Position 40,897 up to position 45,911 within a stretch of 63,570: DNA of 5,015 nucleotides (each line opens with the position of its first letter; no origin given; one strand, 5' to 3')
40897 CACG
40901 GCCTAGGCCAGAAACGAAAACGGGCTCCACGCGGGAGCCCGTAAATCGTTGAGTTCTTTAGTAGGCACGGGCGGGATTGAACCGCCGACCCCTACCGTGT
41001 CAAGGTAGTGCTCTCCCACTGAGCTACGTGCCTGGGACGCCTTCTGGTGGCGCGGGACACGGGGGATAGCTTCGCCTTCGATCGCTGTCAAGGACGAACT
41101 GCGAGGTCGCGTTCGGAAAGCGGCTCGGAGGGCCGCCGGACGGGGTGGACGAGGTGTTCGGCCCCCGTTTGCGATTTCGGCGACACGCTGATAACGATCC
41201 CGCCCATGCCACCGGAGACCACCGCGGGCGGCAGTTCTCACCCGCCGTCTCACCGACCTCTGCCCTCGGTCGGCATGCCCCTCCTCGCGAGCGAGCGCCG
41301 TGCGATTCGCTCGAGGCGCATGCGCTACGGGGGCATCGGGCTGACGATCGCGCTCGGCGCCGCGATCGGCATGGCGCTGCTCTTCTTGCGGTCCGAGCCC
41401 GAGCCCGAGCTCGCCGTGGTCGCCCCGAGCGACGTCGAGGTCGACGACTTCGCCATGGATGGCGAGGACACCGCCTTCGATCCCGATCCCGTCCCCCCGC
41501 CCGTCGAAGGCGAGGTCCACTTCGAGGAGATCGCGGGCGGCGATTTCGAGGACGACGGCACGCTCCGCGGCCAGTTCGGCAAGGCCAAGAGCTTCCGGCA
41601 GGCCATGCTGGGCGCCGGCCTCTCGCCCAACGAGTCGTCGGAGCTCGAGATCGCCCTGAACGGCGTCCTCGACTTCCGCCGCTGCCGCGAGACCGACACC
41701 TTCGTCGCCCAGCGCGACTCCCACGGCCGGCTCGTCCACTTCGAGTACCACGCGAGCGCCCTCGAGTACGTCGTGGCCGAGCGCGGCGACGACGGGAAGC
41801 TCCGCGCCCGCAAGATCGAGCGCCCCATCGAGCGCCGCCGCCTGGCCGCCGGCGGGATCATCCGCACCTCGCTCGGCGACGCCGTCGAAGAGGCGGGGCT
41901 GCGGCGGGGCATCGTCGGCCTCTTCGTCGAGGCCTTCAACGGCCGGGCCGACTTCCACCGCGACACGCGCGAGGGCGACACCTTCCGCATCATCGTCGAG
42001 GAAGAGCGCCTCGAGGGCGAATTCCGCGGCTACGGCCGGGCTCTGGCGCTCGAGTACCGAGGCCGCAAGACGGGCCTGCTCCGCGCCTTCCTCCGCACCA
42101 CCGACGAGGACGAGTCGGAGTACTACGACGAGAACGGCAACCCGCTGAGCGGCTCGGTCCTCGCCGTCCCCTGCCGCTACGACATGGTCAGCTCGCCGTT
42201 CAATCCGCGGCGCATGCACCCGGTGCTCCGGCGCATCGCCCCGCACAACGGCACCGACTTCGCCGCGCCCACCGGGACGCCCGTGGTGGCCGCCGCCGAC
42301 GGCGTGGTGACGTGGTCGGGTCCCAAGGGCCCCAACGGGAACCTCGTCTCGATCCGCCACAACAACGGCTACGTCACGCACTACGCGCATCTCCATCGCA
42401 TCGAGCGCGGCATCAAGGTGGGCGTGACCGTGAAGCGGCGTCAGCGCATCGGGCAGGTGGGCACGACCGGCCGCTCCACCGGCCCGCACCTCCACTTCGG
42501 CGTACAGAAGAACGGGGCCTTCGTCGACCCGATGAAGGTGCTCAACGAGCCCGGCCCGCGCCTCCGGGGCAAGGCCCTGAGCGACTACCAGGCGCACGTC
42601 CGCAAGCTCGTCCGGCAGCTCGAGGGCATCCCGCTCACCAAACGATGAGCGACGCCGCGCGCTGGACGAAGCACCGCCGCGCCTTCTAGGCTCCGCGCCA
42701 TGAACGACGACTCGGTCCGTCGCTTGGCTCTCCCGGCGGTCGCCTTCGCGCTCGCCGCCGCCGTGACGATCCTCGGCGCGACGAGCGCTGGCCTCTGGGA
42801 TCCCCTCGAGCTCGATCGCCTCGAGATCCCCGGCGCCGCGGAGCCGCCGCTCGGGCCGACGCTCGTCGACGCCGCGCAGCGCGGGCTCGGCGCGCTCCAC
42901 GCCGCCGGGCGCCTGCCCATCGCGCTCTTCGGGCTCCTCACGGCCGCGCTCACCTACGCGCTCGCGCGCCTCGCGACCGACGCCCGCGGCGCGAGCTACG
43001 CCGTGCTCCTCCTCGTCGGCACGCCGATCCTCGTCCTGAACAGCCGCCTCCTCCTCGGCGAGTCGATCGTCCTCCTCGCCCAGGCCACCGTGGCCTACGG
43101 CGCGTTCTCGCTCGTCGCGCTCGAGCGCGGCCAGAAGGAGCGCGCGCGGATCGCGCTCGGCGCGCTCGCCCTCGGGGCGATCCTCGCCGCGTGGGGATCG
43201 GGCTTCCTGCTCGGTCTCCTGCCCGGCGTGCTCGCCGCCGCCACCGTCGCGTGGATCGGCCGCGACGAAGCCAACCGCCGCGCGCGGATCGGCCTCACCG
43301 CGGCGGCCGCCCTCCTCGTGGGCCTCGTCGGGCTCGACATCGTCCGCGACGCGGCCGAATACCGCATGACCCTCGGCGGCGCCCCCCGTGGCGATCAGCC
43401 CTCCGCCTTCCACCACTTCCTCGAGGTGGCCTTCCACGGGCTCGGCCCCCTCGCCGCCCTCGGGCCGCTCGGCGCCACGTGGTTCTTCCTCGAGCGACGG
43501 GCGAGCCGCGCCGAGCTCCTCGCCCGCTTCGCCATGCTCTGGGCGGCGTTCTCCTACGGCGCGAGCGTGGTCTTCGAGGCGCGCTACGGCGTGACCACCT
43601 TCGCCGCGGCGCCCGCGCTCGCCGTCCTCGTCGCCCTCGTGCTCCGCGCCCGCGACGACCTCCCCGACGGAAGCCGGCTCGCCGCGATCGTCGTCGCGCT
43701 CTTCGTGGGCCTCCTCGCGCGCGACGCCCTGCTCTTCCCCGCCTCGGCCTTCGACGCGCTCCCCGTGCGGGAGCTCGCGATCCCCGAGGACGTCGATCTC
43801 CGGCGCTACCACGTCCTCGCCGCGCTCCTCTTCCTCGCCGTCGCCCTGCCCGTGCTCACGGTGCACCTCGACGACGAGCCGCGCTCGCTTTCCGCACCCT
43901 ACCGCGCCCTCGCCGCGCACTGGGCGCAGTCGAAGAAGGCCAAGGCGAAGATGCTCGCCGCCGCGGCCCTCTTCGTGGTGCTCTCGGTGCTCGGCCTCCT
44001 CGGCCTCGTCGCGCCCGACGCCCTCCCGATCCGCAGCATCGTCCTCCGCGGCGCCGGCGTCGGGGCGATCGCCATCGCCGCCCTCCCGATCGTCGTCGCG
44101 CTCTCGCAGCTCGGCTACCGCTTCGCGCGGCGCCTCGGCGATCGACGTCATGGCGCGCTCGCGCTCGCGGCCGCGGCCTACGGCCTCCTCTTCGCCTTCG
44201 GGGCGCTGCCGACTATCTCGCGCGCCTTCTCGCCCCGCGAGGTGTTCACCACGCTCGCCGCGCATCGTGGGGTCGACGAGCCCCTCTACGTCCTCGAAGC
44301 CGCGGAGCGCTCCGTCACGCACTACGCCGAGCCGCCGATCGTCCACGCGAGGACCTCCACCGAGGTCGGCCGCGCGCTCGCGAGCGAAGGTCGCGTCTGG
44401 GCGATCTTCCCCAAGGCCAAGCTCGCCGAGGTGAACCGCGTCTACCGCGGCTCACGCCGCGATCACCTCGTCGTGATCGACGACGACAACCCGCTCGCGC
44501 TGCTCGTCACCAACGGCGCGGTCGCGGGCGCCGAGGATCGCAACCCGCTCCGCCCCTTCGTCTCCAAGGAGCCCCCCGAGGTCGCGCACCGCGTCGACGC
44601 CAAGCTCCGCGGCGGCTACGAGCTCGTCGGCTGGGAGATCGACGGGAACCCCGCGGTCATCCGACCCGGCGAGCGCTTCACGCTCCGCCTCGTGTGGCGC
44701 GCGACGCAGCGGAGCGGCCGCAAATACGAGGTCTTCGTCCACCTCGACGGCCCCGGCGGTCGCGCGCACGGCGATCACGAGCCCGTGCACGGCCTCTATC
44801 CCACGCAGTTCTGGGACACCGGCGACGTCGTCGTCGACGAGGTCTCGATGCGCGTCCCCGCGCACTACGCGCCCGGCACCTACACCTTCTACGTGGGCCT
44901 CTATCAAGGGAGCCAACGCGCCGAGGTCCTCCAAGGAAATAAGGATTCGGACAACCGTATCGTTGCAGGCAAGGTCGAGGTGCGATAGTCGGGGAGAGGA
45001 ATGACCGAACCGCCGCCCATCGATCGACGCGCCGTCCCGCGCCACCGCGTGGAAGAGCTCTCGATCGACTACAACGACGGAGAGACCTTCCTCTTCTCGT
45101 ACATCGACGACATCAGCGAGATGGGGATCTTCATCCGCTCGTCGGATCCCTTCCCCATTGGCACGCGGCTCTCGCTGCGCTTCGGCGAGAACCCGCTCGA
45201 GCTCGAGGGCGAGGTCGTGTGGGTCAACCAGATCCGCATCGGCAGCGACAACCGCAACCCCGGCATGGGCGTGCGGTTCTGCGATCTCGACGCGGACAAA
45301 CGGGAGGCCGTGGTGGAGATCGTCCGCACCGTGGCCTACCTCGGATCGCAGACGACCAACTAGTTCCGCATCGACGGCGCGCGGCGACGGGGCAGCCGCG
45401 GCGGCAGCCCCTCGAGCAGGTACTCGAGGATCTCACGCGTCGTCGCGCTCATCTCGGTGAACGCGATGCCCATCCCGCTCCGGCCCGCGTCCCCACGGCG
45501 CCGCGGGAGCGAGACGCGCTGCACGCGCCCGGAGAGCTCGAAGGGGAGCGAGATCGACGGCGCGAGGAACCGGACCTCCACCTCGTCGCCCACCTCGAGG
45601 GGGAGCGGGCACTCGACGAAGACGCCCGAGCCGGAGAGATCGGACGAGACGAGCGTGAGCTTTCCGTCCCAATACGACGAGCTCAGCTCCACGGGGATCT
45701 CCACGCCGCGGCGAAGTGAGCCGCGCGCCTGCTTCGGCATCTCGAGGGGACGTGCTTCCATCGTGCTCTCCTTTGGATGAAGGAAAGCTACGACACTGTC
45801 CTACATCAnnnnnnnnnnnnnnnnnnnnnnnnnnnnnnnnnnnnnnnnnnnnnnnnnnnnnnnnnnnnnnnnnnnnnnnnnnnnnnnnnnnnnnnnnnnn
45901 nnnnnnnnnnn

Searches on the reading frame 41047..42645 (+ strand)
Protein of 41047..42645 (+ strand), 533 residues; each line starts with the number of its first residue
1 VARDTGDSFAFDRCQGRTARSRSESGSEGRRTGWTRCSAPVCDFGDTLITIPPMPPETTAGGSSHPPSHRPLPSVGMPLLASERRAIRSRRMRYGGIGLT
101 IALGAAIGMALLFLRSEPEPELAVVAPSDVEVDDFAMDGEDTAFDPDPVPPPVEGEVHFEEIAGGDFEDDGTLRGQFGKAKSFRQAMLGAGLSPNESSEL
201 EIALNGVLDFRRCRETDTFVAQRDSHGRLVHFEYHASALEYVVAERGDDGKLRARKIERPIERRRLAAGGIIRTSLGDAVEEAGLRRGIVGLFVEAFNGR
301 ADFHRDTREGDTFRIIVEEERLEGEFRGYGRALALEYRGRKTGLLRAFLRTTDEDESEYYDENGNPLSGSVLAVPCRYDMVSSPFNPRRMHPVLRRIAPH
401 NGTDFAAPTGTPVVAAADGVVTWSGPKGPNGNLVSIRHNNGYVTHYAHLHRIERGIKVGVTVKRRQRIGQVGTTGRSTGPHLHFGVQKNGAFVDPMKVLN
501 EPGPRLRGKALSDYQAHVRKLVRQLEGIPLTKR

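Call 67: search_protein_families(library=pfam, proteins=[window:41047-42645:+], max_evalue=0.0001)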
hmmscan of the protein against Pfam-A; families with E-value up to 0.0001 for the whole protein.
window:41047-42645:+ (533 aa): 2 families
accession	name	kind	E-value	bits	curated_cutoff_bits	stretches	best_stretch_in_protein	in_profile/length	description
PF01551.29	Peptidase_M23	-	3.5e-33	114.1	28.7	1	399-495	2-96/96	Peptidase family M23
PF19425.4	Csd3_N2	-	9.2e-10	39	27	1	269-387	10-122/122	Csd3 second domain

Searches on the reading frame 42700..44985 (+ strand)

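Call 67: search_protein_families(library=pfam, proteins=[window:42700-44985:+], max_evalue=0.0001)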
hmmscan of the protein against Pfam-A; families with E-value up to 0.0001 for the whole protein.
window:42700-44985:+ (762 aa): 1 family
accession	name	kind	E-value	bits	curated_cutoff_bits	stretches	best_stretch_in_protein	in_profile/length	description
PF13231.12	PMT_2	-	1.4e-05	25.8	26.1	1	49-161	3-112/160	Dolichyl-phosphate-mannose-protein mannosyltransferase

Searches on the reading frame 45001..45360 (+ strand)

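Call 67: search_protein_families(library=pfam, proteins=[window:45001-45360:+], max_evalue=0.0001)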
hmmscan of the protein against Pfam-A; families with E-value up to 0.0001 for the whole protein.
window:45001-45360:+ (120 aa): 1 family
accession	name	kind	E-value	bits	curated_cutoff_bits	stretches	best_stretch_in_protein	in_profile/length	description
PF07238.19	PilZ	-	4.5e-13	49.8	22.5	1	9-108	2-100/102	PilZ domain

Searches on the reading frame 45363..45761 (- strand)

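Call 69: search_protein_families(library=pfam, proteins=[window:45363-45761:-], max_evalue=0.0001)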
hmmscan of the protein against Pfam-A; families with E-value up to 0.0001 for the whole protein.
window:45363-45761:- (133 aa): 1 family
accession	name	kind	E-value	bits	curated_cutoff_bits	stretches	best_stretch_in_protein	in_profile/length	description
PF07238.19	PilZ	-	2.3e-11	44.4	22.5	1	20-117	8-101/102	PilZ domain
